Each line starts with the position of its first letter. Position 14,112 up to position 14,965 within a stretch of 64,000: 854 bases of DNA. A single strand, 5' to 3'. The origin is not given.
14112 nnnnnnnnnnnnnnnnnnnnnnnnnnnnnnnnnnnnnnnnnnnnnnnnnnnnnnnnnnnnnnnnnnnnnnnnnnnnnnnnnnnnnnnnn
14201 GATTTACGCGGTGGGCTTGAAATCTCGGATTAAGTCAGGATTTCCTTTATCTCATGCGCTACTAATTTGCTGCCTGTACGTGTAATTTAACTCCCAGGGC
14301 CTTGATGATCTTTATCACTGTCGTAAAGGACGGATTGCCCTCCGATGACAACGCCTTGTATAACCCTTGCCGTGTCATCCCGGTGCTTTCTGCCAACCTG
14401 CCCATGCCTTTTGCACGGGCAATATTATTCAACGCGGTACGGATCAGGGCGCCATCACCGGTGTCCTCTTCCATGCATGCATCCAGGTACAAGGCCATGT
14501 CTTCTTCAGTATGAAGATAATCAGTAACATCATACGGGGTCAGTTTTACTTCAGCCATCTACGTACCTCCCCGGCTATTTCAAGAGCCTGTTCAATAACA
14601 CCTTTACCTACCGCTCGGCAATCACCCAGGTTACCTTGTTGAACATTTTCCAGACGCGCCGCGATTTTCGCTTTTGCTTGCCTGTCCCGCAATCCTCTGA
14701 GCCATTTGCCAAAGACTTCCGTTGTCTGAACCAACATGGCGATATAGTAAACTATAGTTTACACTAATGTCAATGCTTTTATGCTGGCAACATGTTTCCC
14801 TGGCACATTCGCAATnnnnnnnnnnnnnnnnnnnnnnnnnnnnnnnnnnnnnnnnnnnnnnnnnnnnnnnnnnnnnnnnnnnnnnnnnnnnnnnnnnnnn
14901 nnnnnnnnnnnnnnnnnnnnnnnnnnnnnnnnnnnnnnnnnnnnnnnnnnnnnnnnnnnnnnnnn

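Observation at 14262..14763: Toxin-antitoxin pair with an internally deleted toxin and a perfect palindromic operator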

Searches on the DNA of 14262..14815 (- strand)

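Call 67: search_dna_similar(query=window:14262-14815:-, collection=plasmids, mode=distant, max_rows=8)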
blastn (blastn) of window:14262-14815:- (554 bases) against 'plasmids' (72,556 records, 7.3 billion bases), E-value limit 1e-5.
Records with a match: 110; places in all: 110; records where one place covers at least 80% of the query: 0.
Best place of each record, by identity: 60-80% 110.
By first word of the organism name: Ralstonia 110.
By predicted mobility (MOB-suite, as given by PLSDB): mobilizable 87; non-mobilizable 23.
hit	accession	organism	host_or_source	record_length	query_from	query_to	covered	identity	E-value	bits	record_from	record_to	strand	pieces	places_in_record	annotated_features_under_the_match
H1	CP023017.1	Ralstonia solanacearum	Solanum tuberosum,single cell,Potato ...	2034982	432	523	17%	76.1%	1e-8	68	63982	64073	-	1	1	transcriptional regulator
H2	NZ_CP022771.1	Ralstonia solanacearum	Solanum tuberosum,single cell,Potato ...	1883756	432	523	17%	76.1%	1e-8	68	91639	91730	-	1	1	none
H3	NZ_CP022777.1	Ralstonia solanacearum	Solanum tuberosum,single cell,Potato ...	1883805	432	523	17%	76.1%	1e-8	68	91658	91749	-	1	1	none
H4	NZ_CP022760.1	Ralstonia solanacearum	Solanum tuberosum,single cell,Potato ...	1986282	432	523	17%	76.1%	1e-8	68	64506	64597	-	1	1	none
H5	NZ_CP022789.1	Ralstonia solanacearum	Solanum tuberosum,single cell,Potato ...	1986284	432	523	17%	76.1%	1e-8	68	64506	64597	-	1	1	none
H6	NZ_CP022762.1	Ralstonia solanacearum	Solanum tuberosum,single cell,Potato ...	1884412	432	523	17%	76.1%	1e-8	68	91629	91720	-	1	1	none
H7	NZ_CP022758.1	Ralstonia solanacearum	Solanum tuberosum,single cell,Potato ...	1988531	432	523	17%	76.1%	1e-8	68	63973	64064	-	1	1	none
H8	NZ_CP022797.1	Ralstonia solanacearum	Solanum tuberosum,single cell,Potato ...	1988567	432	523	17%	76.1%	1e-8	68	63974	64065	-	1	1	none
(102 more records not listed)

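Call 68: search_dna_similar(query=window:14262-14815:-, collection=phages, mode=distant, max_rows=8)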
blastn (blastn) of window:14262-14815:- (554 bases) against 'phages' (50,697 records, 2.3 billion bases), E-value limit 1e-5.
No match.
